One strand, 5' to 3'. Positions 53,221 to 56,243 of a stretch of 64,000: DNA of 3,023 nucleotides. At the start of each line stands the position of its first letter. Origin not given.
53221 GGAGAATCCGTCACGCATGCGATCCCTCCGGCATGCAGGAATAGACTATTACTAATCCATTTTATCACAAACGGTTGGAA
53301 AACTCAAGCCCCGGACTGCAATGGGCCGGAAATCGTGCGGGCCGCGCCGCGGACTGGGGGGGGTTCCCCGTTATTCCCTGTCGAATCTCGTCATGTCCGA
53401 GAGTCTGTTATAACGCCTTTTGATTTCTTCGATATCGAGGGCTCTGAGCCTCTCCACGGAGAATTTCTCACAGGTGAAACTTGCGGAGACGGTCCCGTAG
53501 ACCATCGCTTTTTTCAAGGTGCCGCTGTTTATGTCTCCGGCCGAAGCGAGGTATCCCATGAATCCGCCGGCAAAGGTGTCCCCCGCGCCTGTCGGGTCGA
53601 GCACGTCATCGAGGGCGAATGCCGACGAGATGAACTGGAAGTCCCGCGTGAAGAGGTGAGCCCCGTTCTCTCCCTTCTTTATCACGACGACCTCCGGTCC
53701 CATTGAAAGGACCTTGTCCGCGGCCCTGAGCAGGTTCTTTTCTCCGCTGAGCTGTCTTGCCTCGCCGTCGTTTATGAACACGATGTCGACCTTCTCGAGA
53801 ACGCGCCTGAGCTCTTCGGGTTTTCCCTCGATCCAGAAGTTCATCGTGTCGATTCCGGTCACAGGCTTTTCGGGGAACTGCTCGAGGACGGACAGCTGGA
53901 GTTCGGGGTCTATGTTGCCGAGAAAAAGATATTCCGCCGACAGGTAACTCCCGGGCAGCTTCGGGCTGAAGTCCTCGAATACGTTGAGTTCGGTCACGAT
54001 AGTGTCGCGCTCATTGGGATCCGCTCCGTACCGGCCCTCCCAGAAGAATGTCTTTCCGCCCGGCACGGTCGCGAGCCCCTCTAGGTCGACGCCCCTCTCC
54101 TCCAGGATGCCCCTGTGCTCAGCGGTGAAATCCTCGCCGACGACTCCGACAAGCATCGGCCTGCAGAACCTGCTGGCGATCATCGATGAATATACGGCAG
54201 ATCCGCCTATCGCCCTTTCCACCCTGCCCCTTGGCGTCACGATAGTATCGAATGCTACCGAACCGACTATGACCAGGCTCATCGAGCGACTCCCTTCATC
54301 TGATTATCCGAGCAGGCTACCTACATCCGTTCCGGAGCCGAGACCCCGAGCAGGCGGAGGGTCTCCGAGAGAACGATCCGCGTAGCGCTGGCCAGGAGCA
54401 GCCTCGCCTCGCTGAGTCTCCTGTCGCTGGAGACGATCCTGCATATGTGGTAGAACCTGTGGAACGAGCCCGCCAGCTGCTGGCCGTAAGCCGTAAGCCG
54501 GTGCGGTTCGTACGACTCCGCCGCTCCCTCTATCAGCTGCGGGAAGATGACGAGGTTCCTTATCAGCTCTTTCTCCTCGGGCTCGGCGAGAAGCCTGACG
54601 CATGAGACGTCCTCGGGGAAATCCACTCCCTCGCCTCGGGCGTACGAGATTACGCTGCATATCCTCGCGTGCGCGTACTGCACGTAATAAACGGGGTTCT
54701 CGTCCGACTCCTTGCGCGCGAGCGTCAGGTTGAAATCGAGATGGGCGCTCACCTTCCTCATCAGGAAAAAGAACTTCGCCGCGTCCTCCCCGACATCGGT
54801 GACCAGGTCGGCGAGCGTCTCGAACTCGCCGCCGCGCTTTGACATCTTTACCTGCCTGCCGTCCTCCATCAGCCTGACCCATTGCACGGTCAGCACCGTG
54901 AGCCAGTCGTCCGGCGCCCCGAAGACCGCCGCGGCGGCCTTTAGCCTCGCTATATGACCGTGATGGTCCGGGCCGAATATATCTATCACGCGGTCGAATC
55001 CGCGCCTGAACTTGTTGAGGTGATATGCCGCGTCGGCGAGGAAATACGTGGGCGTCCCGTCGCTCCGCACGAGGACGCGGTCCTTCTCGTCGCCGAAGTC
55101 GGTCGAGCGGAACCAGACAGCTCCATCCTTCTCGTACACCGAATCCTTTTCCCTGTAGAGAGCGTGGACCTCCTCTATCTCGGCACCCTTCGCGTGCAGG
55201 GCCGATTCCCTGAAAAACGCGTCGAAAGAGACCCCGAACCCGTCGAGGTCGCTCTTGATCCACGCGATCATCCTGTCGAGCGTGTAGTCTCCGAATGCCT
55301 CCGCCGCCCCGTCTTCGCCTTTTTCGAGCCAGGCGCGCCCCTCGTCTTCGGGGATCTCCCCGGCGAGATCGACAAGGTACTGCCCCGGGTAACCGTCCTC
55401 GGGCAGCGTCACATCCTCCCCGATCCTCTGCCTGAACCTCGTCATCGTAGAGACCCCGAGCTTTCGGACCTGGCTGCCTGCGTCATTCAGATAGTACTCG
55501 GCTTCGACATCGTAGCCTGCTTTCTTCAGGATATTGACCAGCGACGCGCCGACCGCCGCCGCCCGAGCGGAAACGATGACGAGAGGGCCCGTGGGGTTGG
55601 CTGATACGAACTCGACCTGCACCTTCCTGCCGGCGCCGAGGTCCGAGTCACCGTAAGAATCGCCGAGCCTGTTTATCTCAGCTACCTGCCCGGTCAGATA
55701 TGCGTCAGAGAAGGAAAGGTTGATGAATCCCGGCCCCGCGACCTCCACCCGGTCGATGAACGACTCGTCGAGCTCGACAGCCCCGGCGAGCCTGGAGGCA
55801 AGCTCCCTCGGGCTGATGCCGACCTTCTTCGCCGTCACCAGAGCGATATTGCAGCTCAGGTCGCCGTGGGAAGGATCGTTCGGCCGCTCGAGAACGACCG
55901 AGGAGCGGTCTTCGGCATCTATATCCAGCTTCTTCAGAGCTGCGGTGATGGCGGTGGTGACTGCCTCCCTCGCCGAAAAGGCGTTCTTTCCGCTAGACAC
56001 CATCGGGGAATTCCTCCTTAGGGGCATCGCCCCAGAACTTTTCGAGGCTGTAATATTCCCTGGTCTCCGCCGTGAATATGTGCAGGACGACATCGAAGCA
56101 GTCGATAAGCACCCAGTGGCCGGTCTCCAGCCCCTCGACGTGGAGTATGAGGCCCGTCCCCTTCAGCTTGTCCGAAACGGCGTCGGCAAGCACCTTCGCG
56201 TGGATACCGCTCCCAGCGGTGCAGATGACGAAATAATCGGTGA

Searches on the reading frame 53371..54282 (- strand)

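Call 37: search_protein_families(library=ncbifam, proteins=[window:53371-54282:-], max_evalue=0.001)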
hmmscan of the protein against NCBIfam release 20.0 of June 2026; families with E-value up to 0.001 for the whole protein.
window:53371-54282:- (303 aa): 20 families
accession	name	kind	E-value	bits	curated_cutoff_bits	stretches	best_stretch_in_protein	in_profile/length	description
NF053626.1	RibKinHalex1628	equivalog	4.1e-18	65.9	330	1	159-269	171-275/293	ATP-dependent ribose-1-phosphate kinase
TIGR04382.1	myo_inos_iolC_N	equivalog_domain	3.2e-17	62.8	300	1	156-273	180-292/309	5-dehydro-2-deoxygluconokinase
TIGR02152.1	D_ribokin_bact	equivalog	4.9e-15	55.6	299.65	1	159-273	170-283/298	ribokinase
NF040938.1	KDG_KDGal_kin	equivalog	2.1e-14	53.3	400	1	148-268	165-281/305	bifunctional 2-dehydro-3-deoxygluconokinase/2-dehydro-3-deoxygalactonokinase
NF049991.1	TagKinase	equivalog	4.1e-13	48.8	420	1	156-245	186-275/321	tagatose kinase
TIGR03168.1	1-PFK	subfamily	2.6e-11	43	216.4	1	176-270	193-285/305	hexose kinase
NF041164.1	NucKinThplmales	equivalog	3.7e-11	42.8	450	1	149-276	158-277/295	nucleoside kinase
TIGR03828.1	pfkB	equivalog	4.5e-11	42.3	292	1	176-270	193-285/305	1-phosphofructokinase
TIGR02198.1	rfaE_dom_I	equivalog_domain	1.2e-10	41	345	1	178-285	208-311/315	D-glycero-beta-D-manno-heptose-7-phosphate kinase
NF006957.1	PRK09434.1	equivalog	8e-09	35.4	450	1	157-253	172-268/302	fructokinase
NF041332.1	KDG_KDGal_kin_Halo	equivalog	1.3e-08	34.7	440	1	156-269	181-290/320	bifunctional 2-dehydro-3-deoxygluconokinase/2-dehydro-3-deoxygalactonokinase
NF052444.1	DhDoxglucKinKdgK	equivalog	2.1e-08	33.9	400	1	157-260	181-284/303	2-dehydro-3-deoxygluconokinase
NF008353.0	PRK11142.1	equivalog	8.8e-08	32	341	1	160-250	174-268/307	ribokinase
NF007321.0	PRK09813.1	equivalog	1.6e-07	31.1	247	1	161-272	156-256/261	fructoselysine 6-kinase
NF041134.1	R1P_kin_Thcocales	equivalog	6.4e-06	25.8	500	1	159-294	162-285/291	ADP-dependent ribose-1-phosphate kinase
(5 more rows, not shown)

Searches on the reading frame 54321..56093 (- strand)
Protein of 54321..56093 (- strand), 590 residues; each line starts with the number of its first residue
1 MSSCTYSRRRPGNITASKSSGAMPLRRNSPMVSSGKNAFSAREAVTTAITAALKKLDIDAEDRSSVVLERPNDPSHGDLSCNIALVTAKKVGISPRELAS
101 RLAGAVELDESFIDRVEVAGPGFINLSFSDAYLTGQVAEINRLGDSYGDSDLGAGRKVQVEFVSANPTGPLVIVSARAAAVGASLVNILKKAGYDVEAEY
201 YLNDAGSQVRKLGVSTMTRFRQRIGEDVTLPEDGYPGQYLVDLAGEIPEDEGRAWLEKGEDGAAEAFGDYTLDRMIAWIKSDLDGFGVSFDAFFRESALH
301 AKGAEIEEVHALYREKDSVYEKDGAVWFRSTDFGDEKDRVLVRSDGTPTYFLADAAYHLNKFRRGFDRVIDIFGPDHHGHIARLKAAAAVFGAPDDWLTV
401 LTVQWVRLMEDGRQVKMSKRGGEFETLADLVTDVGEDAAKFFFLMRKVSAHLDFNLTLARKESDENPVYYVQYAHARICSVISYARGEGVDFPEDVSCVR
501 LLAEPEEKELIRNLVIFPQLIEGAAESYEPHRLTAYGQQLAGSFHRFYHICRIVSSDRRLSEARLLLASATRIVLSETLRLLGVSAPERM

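Call 37: search_protein_families(library=ncbifam, proteins=[window:54321-56093:-], max_evalue=0.001)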
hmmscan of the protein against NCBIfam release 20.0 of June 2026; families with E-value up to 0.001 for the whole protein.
window:54321-56093:- (590 aa): 4 families
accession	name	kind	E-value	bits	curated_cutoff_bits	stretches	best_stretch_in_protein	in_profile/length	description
TIGR00456.1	argS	equivalog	5e-122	408.1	261.65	1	45-590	5-569/569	arginine--tRNA ligase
NF002446.0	PRK01611.3-3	equivalog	1.6e-50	172.1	399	3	50-215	15-174/636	arginine--tRNA ligase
NF002447.0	PRK01611.3-4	equivalog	4.7e-49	167.3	460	2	42-363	6-323/613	arginine--tRNA ligase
NF045898.1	ArgS_rel_codon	equivalog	2e-38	132.7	340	2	428-590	169-327/327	ArgS-related anticodon-binding protein NrtL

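Call 89: find_homologous_proteins(query=window:54321-56093:-, max_evalue=1e-50)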
Query window:54321-56093:- (590 aa): 8000 proteins with E <= 1e-50 among 8000 candidates; the best 120 are listed.
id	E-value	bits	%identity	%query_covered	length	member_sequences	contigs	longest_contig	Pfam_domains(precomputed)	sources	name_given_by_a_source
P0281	0.0e+0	1249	100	95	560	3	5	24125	PF05746.22,PF00750.26,PF03485.22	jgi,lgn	jgi:arginyl-tRNA synthetase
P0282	0.0e+0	1094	86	95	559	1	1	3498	PF05746.22,PF00750.26,PF03485.22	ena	-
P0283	0.0e+0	1090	86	95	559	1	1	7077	PF05746.22,PF00750.26,PF03485.22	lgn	-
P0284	0.0e+0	1089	86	95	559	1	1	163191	PF05746.22,PF00750.26,PF03485.22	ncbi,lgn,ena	-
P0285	0.0e+0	1085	86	95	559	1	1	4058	PF05746.22,PF00750.26,PF03485.22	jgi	jgi:arginyl-tRNA synthetase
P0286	0.0e+0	1082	85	95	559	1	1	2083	PF05746.22,PF00750.26,PF03485.22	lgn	-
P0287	0.0e+0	1077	84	95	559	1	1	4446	PF05746.22,PF00750.26,PF03485.22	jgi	jgi:arginyl-tRNA synthetase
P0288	0.0e+0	1077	85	95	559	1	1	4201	PF05746.22,PF00750.26,PF03485.22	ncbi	-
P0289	0.0e+0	1075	84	95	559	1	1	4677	PF05746.22,PF00750.26,PF03485.22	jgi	jgi:arginyl-tRNA synthetase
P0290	0.0e+0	1074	85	95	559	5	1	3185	PF05746.22,PF00750.26,PF03485.22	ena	-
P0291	0.0e+0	1073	85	95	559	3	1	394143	PF05746.22,PF00750.26,PF03485.22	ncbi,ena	-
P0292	0.0e+0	1073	85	95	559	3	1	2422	PF05746.22,PF00750.26,PF03485.22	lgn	-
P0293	0.0e+0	1073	84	95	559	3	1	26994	PF05746.22,PF00750.26,PF03485.22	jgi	-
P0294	0.0e+0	1070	84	95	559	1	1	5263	PF05746.22,PF00750.26,PF03485.22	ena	-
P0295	0.0e+0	1054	83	95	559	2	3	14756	PF05746.22,PF00750.26,PF03485.22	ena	-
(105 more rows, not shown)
